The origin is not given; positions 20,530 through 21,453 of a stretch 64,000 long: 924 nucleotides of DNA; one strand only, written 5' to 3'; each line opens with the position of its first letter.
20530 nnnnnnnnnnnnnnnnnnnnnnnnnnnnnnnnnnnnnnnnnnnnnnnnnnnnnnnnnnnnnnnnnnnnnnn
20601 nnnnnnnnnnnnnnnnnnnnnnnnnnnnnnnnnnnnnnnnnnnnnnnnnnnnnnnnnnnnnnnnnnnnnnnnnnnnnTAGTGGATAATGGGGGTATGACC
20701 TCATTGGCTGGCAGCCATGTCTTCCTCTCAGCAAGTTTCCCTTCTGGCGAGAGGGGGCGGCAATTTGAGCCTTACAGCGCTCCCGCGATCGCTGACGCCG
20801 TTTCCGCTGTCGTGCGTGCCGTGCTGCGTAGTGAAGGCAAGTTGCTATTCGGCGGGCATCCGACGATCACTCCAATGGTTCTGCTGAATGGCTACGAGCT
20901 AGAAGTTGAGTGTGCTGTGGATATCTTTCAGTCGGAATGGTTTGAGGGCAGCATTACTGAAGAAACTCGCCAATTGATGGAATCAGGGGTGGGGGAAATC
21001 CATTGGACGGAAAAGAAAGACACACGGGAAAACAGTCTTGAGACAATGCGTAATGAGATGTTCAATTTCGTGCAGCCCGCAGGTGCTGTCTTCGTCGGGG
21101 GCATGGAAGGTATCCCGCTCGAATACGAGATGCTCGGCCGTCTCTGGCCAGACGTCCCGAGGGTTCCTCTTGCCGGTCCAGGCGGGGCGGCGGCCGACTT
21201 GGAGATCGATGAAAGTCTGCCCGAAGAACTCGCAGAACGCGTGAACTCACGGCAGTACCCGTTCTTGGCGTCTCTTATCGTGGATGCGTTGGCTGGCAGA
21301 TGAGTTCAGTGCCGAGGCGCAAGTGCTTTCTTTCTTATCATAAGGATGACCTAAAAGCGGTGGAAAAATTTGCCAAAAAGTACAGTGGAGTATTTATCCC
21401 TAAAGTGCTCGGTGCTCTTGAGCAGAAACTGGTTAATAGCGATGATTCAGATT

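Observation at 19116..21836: Four-gene TIR-like / TIR / SLOG-like / TIR-like operon with no recognisable effector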

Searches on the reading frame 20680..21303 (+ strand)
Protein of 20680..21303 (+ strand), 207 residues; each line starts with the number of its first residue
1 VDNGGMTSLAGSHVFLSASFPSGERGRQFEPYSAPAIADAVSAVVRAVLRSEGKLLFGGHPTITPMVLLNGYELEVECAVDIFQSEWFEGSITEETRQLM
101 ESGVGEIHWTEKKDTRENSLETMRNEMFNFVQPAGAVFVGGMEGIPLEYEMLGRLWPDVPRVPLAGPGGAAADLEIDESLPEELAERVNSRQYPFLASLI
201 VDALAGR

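Call 5: search_protein_families(library=pfam, proteins=[window:20680-21303:+], max_evalue=0.1)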
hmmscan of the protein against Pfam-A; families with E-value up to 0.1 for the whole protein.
window:20680-21303:+ (207 aa): 1 family
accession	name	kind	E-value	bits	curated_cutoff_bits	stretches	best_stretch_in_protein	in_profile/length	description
PF18180.6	LD_cluster3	-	1e-31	110.4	25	1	36-178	10-149/170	SLOG cluster3 family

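Call 6: search_protein_families(library=padloc, proteins=[window:20680-21303:+], max_evalue=0.1)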
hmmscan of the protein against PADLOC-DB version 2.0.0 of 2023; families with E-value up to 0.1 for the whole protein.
window:20680-21303:+ (207 aa): 1 family
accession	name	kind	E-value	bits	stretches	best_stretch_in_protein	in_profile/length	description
PDLC02531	PglX|PglXI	-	0.002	15.3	1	76-122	160-206/359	PglX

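Call 8: search_protein_families(library=ncbifam, proteins=[window:20680-21303:+], max_evalue=0.01)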
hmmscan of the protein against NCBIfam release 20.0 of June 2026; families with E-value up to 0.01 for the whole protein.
window:20680-21303:+ (207 aa): 1 family
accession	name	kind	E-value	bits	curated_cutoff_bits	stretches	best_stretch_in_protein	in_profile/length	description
NF058525.1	Thoeris_type3_ThcA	equivalog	8.3e-46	156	110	1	14-184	1-170/184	Thoeris type III anti-phage system protein ThcA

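Call 20: find_homologous_proteins(query=window:20680-21303:+, max_evalue=0.001)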
Query window:20680-21303:+ (207 aa): 401 proteins with E <= 0.001 among 1387 candidates; the best 120 are listed.
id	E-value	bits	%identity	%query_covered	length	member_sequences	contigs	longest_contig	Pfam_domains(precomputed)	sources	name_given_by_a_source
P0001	6.8e-115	400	91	98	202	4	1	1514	PF18180.7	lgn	-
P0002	1.9e-112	392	89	98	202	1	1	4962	PF18180.7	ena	-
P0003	3.9e-103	361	83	98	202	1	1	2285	PF18180.7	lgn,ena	-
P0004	1.2e-99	350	80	99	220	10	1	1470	PF18180.7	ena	-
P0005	2.8e-96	339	80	97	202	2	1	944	PF18180.7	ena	-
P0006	5.9e-95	335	79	95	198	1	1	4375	PF18180.7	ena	-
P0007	1.7e-93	330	77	97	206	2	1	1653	PF18180.7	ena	-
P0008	8.4e-93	328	78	97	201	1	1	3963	PF18180.7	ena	-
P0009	3.1e-88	313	73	98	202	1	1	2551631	PF18180.7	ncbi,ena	-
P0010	9.7e-77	275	65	96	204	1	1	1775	PF18180.7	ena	-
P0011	9.5e-76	272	65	95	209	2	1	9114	PF18180.7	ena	-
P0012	1.1e-75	272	66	97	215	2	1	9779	PF18180.7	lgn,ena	-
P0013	1.3e-75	271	64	97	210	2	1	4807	PF18180.7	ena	-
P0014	1.7e-75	271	64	97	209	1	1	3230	PF18180.7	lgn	-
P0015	4.8e-75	270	66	96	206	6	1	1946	PF18180.7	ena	-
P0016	5.4e-75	269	63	97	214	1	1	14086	PF18180.7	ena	-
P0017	1.4e-74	268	65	97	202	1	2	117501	PF18180.7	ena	-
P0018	1.5e-74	268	64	97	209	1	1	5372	PF18180.7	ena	-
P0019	3.3e-74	267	65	96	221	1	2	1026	PF18180.7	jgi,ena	-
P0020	8.9e-74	265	65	96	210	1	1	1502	PF18180.7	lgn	-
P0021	1.3e-73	265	63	98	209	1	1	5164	PF18180.7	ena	-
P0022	1.5e-73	265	64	98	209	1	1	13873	PF18180.7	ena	-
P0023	2.6e-73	264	63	97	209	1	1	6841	PF18180.7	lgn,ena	-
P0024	3.3e-73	264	63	98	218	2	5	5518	PF18180.7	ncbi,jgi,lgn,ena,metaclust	metaclust:\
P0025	4.3e-73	263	64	97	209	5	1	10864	PF18180.7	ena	-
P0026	4.8e-73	263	65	96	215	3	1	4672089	PF18180.7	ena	-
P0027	5.1e-73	263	63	97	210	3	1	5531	PF18180.7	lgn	-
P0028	1.3e-72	262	62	97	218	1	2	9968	PF18180.7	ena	-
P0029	3.2e-72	260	65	97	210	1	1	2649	PF18180.7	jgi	jgi:hypothetical protein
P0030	3.2e-72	260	63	96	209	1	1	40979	PF18180.7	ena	-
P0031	3.4e-72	260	62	98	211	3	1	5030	PF18180.7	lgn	-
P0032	3.4e-72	260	62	96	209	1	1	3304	PF18180.7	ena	-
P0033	6.7e-72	259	64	96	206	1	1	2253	PF18180.7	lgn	-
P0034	1.6e-71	258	62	97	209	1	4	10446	PF18180.7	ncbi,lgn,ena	-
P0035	1.8e-71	258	64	96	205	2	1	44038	PF18180.7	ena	-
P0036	3.4e-71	257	63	97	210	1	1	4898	PF18180.7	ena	-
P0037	4.0e-71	257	64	96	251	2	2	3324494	PF18180.7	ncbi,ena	-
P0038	6.0e-71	256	62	98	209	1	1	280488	PF18180.7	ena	-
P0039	7.3e-71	256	63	97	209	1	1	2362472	PF18180.7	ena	-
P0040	8.0e-71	256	64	97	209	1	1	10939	PF18180.7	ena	-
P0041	8.1e-71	256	64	97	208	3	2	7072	PF18180.7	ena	-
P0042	1.2e-70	255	62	97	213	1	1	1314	PF18180.7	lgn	-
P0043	1.6e-70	255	62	96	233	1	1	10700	PF18180.7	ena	-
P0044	9.2e-70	252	61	97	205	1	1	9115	PF18180.7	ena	-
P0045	1.2e-69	252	61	96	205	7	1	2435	PF18180.7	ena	-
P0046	1.3e-69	252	61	99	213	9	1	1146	PF18180.7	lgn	-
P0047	1.7e-69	251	62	97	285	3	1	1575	PF18180.7,PF00196.26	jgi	jgi:DNA-binding CsgD family transcriptional regulator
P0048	1.8e-69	251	62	97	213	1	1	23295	PF18180.7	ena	-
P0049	2.1e-69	251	62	97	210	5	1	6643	PF18180.7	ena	-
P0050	2.1e-69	251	61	97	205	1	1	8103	PF18180.7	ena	-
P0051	2.1e-69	251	60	98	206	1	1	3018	PF18180.7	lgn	-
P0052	2.5e-69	251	61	96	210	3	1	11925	PF18180.7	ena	-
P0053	2.8e-69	251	62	97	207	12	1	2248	PF18180.7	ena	-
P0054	1.2e-68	249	62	97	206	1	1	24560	PF18180.7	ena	-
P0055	4.0e-68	247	60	99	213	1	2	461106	PF18180.7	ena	-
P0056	6.7e-68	246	61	96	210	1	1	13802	PF18180.7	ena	-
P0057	7.1e-68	246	62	93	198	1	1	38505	PF18180.7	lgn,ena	-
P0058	7.1e-68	246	59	98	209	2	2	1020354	PF18180.7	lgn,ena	-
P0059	7.7e-68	246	59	96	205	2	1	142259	PF18180.7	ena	-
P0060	1.9e-67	245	59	96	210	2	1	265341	PF18180.7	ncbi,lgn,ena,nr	ncbi:MAG: hypothetical protein OXN92_02465 [Gammaproteobacteria bacterium]|nr:hypothetical protein [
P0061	2.0e-67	245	55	98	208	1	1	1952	PF18180.7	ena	-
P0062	2.5e-67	244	58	99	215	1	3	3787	PF18180.7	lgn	-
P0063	1.1e-66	242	60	97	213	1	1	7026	PF18180.7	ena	-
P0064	2.1e-66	241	58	97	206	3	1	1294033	PF18180.7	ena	-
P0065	5.2e-66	240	60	97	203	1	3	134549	PF18180.7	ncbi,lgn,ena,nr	ncbi:MAG: hypothetical protein F4029_11480 [Gammaproteobacteria bacterium]|nr:hypothetical protein [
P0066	5.8e-66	240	58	98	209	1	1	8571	PF18180.7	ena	-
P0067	1.0e-65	239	60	96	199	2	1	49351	PF18180.7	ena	-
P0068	1.2e-65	239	56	99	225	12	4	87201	PF18180.7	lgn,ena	-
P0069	1.2e-65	239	59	96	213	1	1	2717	PF18180.7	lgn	-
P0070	1.2e-65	239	58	96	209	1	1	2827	PF18180.7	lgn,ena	-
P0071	1.3e-65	239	58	98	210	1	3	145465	PF18180.7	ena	-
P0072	2.0e-65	238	60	97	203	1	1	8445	PF18180.7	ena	-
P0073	2.3e-65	238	59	97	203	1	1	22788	PF18180.7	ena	-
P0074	3.2e-65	237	60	97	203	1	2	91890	PF18180.7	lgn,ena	-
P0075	4.2e-65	237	58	95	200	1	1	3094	PF18180.7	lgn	-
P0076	4.4e-65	237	57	97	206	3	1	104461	PF18180.7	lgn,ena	-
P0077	8.1e-65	236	59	95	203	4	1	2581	PF18180.7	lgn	-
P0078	1.1e-64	236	59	98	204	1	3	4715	PF18180.7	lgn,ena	-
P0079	1.1e-64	236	60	97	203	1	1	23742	PF18180.7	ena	-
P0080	1.6e-64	235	53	98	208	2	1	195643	PF18180.7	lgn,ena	-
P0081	1.7e-64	235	58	98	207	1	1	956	PF18180.7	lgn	-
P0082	1.8e-64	235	55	97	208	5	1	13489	PF18180.7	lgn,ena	-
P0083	2.1e-64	235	56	97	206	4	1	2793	PF18180.7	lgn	-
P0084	2.9e-64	234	52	100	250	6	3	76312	PF18180.7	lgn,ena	-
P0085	3.3e-64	234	56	97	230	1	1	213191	PF18180.7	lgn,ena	-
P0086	3.5e-64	234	57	98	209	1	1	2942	PF18180.7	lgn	-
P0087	3.6e-64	234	57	97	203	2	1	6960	PF18180.7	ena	-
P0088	4.8e-64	234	59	97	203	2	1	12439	PF18180.7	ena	-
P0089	5.0e-64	234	59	97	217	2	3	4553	PF18180.7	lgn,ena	-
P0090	9.8e-64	233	56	97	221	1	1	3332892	PF18180.7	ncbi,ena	-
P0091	1.3e-63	232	56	95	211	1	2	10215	PF18180.7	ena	-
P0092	1.3e-63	232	58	97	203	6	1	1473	PF18180.7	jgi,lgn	-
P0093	1.3e-63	232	57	97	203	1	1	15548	PF18180.7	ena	-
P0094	1.7e-63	232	56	98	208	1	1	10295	PF18180.7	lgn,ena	-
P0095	2.0e-63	232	58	97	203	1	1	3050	PF18180.7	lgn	-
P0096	2.1e-63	232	57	96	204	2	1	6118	PF18180.7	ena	-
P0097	2.3e-63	231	56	97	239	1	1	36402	PF18180.7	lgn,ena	-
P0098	2.6e-63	231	57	97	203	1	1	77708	PF18180.7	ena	-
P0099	3.4e-63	231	55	98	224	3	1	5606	PF18180.7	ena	-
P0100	3.7e-63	231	58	97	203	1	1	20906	PF18180.7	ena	-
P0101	3.7e-63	231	56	97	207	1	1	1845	PF18180.7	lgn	-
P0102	5.2e-63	230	53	98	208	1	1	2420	PF18180.7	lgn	-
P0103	6.5e-63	230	59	98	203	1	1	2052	PF18180.7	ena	-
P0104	7.7e-63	230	58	97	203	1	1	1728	PF18180.7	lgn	-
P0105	9.8e-63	229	58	97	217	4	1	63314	PF18180.7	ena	-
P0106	1.3e-62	229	57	97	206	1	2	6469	PF18180.7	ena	-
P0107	1.8e-62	229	57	97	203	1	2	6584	PF18180.7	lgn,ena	-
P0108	2.1e-62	228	59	97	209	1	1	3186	PF18180.7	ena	-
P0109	2.2e-62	228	58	97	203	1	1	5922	PF18180.7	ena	-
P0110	2.7e-62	228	56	97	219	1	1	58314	PF18180.7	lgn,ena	-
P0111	3.0e-62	228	56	98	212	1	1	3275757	PF18180.7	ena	-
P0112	4.6e-62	227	56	97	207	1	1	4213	PF18180.7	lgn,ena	-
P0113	6.5e-62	227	55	95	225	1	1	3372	PF18180.7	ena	-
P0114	7.6e-62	226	58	97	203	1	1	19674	PF18180.7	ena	-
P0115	7.9e-62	226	53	94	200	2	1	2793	PF18180.7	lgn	-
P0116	1.1e-61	226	58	97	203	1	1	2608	PF18180.7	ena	-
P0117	1.5e-61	226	56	98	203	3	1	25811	PF18180.7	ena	-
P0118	2.9e-61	225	57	97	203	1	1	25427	PF18180.7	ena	-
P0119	4.5e-61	224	56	96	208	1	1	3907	PF18180.7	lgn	-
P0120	5.5e-61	224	58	97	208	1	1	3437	PF18180.7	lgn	-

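Call 22: find_related_loci(query=A1, collection=genome_contigs, flank=10000)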
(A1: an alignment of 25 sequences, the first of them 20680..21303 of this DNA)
Query A1 (207 aa) in genome_contigs; peptide patterns used: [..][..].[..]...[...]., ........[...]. (x = any residue, [..] = any of these).
539 stretches matched a pattern; 430 encode a relative of the query (tblastn E <= 1e-3); the best 80 are kept; 79 distinct loci.
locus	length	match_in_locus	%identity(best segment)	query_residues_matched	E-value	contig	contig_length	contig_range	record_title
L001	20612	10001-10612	79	1-205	1e-101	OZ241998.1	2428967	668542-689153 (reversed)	MAG: Acidimicrobiales bacterium isolate f499b38c-cb17-4ae0-a6d7-6740c63e47b8 genome assembly, chromosome: 1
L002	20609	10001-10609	73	5-207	4e-95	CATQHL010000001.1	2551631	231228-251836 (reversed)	MAG: uncultured Acidimicrobiales bacterium isolate 67b46900-d248-40fa-8d4e-feeca43cf5f0 genome assembly, contig: contig_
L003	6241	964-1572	62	3-204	2e-78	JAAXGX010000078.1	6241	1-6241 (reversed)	MAG: Vicinamibacteraceae bacterium isolate Plut_88874 unfiltered_Plut_88874_genomic_contig_931375, whole genome shotgun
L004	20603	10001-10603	59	5-204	7e-74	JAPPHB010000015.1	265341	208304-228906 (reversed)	MAG: Gammaproteobacteria bacterium isolate RHO1_bin_70 NODE_53_length_265341_cov_509.437980, whole genome shotgun sequen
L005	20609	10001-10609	58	3-205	3e-73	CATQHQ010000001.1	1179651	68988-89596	MAG: Longimicrobiales bacterium isolate bdafc7ec-6e0c-465c-8f66-a453459d6fe7 genome assembly, contig: contig_1, whole ge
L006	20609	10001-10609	59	3-205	1e-71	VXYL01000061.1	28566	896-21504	MAG: Gammaproteobacteria bacterium isolate SB0670_bin_10 NODE_835_length_28566_cov_12.287222, whole genome shotgun seque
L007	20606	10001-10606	63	6-206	1e-68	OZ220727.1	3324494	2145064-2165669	MAG: Acidimicrobiales bacterium isolate 4f57d8d1-ca55-459d-b062-bfd716ad4e26 genome assembly, chromosome: 1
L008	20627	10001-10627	56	1-204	7e-67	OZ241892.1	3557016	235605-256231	MAG: Longimicrobiales bacterium isolate 965cf16a-5773-499c-9876-59df87241a83 genome assembly, chromosome: 1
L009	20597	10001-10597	55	6-204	1e-66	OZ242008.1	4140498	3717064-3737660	MAG: Longimicrobiales bacterium isolate 272da3a6-e101-4ee2-9c66-5470dedc8fe0 genome assembly, chromosome: 1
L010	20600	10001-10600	54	9-205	1e-61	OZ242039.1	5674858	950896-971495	MAG: Bryobacterales bacterium isolate f291685d-7c75-44d5-85f0-5ff5b10f0266 genome assembly, chromosome: 1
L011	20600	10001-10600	49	6-205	2e-56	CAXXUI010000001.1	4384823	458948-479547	MAG: Bryobacterales bacterium isolate 5942d0b9-d8fa-4bd4-b693-3c76deb92a13 genome assembly, contig: contig_1, whole geno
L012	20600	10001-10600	51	6-205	1e-55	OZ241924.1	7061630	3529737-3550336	MAG: Bryobacterales bacterium isolate ec3cd7dd-fe08-42ca-8104-b6e80085a40d genome assembly, chromosome: 1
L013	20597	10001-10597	49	6-204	2e-55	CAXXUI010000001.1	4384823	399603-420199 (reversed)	MAG: Bryobacterales bacterium isolate 5942d0b9-d8fa-4bd4-b693-3c76deb92a13 genome assembly, contig: contig_1, whole geno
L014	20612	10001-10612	46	4-206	2e-53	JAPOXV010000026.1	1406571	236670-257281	MAG: Gammaproteobacteria bacterium isolate COS4_bin_15 NODE_3_length_1406571_cov_53.2678, whole genome shotgun sequence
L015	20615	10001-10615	56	2-205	1e-72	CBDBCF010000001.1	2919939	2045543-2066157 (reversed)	MAG: Longimicrobiales bacterium isolate 5ba556fa-f514-4f4d-91d9-400db578e60d genome assembly, contig: contig_1, whole ge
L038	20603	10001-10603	36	14-207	1e-27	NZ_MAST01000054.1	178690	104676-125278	Humibacillus sp. DSM 29435 contig9, whole genome shotgun sequence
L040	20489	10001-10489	39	14-179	2e-27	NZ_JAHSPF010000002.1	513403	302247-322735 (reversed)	Erwinia phyllosphaerae strain CMYE1 NODE_2_length_513403_cov_154.286296, whole genome shotgun sequence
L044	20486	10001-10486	39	14-178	2e-26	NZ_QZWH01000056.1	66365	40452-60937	Buttiauxella izardii strain CCUG 35510 buttiauxella_ixardii_CCUG_35510T_0000056, whole genome shotgun sequence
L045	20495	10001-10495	39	14-182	2e-26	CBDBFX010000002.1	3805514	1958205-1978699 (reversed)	MAG: Arenicellales bacterium isolate c4146e73-4be1-4a34-b31a-2fb090582083 genome assembly, contig: contig_2, whole genom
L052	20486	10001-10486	40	14-178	1e-25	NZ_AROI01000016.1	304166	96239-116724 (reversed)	Halopseudomonas pelagia CL-AP6 111.KCCM90073.1_16, whole genome shotgun sequence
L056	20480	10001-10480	38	14-176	2e-25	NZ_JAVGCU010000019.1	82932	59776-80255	Serratia fonticola strain RP0009 contig00019, whole genome shotgun sequence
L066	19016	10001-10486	37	14-178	1e-24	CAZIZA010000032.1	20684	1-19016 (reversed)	MAG TPA_asm: uncultured Pseudomonas sp. isolate SRP220891_co5_139 genome assembly, contig: NODE_1557_length_20684_cov_68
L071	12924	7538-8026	39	14-179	5e-26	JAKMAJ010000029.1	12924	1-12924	Brenneria bubanii strain 4F2 gnl_4F2_000029, whole genome shotgun sequence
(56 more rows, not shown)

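Call 30: search_solved_structures(query=window:20695-21303:+, max_evalue=10)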
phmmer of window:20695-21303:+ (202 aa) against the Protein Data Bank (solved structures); distinct sequences matched with E-value up to 10: 2.
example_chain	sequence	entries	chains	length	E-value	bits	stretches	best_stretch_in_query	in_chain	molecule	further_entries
3re1_A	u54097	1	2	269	0.32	13.8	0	122-180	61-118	Uroporphyrinogen-III synthetase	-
4es6_A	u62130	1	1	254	0.46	13.3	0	132-169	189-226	Uroporphyrinogen-III synthase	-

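Call 33: search_protein_families(library=pfam, proteins=[L066:7142-8764:+, L066:6485-7084:+, L066:5651-6154:-, L066:5036-5503:-, L066:4410-5042:-, L066:3270-4406:-, L040:12045-13085:-, L040:13611-14702:-, L045:11263-11679:-, L038:11143-11586:-], max_evalue=0.01)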
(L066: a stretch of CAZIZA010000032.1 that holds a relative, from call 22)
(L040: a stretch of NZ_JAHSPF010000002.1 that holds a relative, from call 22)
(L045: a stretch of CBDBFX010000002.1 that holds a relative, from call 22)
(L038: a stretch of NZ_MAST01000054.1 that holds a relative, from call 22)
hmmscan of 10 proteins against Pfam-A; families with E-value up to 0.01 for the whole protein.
L066:7142-8764:+ (540 aa): 2 families
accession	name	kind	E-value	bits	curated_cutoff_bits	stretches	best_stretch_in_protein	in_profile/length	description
PF01734.28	Patatin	-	7.2e-29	101.8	27.7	1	233-419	1-191/191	Patatin-like phospholipase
PF18163.6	LD_cluster2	-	2.3e-08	34.4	25.3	1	112-171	135-194/264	SLOG cluster2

L066:6485-7084:+ (199 aa): 1 family
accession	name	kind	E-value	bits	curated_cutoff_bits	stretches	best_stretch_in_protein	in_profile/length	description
PF08937.16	ThsB_TIR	-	2e-23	83.1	21.2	1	6-104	1-99/100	Thoeris protein ThsB, TIR-like domain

L066:5651-6154:- (167 aa): 1 family
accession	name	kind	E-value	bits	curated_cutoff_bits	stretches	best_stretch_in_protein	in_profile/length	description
PF13676.11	TIR_2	-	2.6e-12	47.8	28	1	33-126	2-91/122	TIR domain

L066:5036-5503:- (155 aa): 2 families
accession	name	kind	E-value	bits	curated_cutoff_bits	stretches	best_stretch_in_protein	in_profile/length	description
PF08937.16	ThsB_TIR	-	1.2e-21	77.4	21.2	1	8-104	1-99/100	Thoeris protein ThsB, TIR-like domain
PF13676.11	TIR_2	-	2.7e-08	34.8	28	1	7-118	1-108/122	TIR domain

L066:4410-5042:- (210 aa): 1 family
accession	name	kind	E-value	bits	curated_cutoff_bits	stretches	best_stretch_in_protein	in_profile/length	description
PF18753.6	Nmad2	-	8.6e-74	247.8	26.1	1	3-206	1-197/200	Nucleotide modification associated domain 2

L066:3270-4406:- (378 aa): 1 family
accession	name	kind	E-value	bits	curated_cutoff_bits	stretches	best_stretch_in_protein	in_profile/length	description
PF18722.6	MazG_C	-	1.4e-82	276.3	29.7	1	193-374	5-189/190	MazG C-terminal domain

L040:12045-13085:- (346 aa): 1 family
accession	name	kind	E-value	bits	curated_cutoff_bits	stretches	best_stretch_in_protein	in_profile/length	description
PF18723.6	HMUDK_hel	-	6.7e-53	180.3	25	1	33-327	2-275/281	5-hmdU DNA kinase, helical domain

L040:13611-14702:- (363 aa): 1 family
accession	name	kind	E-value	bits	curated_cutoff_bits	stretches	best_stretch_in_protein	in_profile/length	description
PF00303.24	Thymidylat_synt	-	1.1e-16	61.2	24.3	1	17-254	5-233/266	Thymidylate synthase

L045:11263-11679:- (138 aa): 0 families

L038:11143-11586:- (147 aa): 2 families
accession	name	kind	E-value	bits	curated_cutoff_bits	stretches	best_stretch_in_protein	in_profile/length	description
PF01230.28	HIT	-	2.1e-20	73.6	21.5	1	20-114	2-96/98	HIT domain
PF11969.13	DcpS_C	-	1.5e-08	35.5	24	1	11-111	2-100/114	Scavenger mRNA decapping enzyme C-term binding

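Call 34: search_protein_families(library=ncbifam, proteins=[L066:7142-8764:+, L066:6485-7084:+, L066:5651-6154:-, L066:5036-5503:-, L066:4410-5042:-, L066:3270-4406:-, L066:8846-9988:+, L066:9992-10561:+], max_evalue=1)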
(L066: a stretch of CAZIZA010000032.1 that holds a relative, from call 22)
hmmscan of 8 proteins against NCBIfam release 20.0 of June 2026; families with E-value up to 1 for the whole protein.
L066:7142-8764:+ (540 aa): 4 families
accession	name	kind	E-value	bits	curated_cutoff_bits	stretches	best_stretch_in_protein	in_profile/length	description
NF041079.1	CBASS_lipase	equivalog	2.9e-65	220.6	200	1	230-521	1-296/317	CBASS cGAMP-activated phospholipase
NF053870.1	DS2_1_antiphage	equivalog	1.8e-24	86.6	400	1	231-440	1-205/299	anti-phage phospholipase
NF058525.1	Thoeris_type3_ThcA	equivalog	0.001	18.8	110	1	25-135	23-126/184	Thoeris type III anti-phage system protein ThcA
NF043045.1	T4SS_VpdC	equivalog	0.18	9.8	1000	0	271-298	337-364/880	Dot/Icm T4SS effector VpdC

L066:6485-7084:+ (199 aa): 0 families

L066:5651-6154:- (167 aa): 1 family
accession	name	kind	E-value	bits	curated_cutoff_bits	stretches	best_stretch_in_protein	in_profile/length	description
NF058526.1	Thoeris_type3_ThcB4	equivalog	1.4e-06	27.4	220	1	32-113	130-208/375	Thoeris type III anti-phage system protein ThcB4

L066:5036-5503:- (155 aa): 0 families

L066:4410-5042:- (210 aa): 0 families

L066:3270-4406:- (378 aa): 0 families

L066:8846-9988:+ (380 aa): 3 families
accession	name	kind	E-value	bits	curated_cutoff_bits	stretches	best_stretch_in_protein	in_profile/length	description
NF058526.1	Thoeris_type3_ThcB4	equivalog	3e-139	464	220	1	5-373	1-375/375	Thoeris type III anti-phage system protein ThcB4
NF040588.1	FxsC_Nterm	equivalog_domain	0.00079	19.4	130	1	159-205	47-92/182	TIR-like protein FxsC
NF042941.1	Retron_TIR_antiphage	equivalog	0.0011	17.8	600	1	131-213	340-422/464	TIR domain-containing anti-phage reverse transcriptase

L066:9992-10561:+ (189 aa): 1 family
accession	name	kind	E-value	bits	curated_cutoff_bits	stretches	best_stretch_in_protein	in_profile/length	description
NF058525.1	Thoeris_type3_ThcA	equivalog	7.6e-74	247.4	110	1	4-186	1-184/184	Thoeris type III anti-phage system protein ThcA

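Call 40: predict_structure(alignment_id=A1)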
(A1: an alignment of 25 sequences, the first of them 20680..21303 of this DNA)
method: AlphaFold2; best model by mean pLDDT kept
length: 207 residues; sequences in the alignment: 25
mean_pLDDT: 94.0   pTM: 0.91
mean pLDDT of the five models: 94.0, 94.0, 93.6, 93.1, 93.0
residues with pLDDT >= 90: 186; 70-90: 14; 50-70: 2; < 50: 5
segments of 3 or more residues with pLDDT < 50: 1-5
pLDDT, mean of each block of 10 residues (from residue 1): 63 96 90 97 98 95 95 97 95 93 96 96 97 98 95 96 97 95 95 97 92
secondary structure, 60 per line:
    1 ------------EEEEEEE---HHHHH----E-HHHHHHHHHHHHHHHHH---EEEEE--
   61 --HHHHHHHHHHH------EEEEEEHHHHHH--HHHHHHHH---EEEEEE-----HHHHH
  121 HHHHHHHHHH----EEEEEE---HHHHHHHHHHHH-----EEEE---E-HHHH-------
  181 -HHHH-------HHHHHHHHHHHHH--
elements in order: E13-19 H23-27 H34-50 E54-58 H63-73 E80-85 H86-91 H94-101 E105-110 H116-130 E135-140 H144-155 E161-164 H170-173 H182-185 H193-205
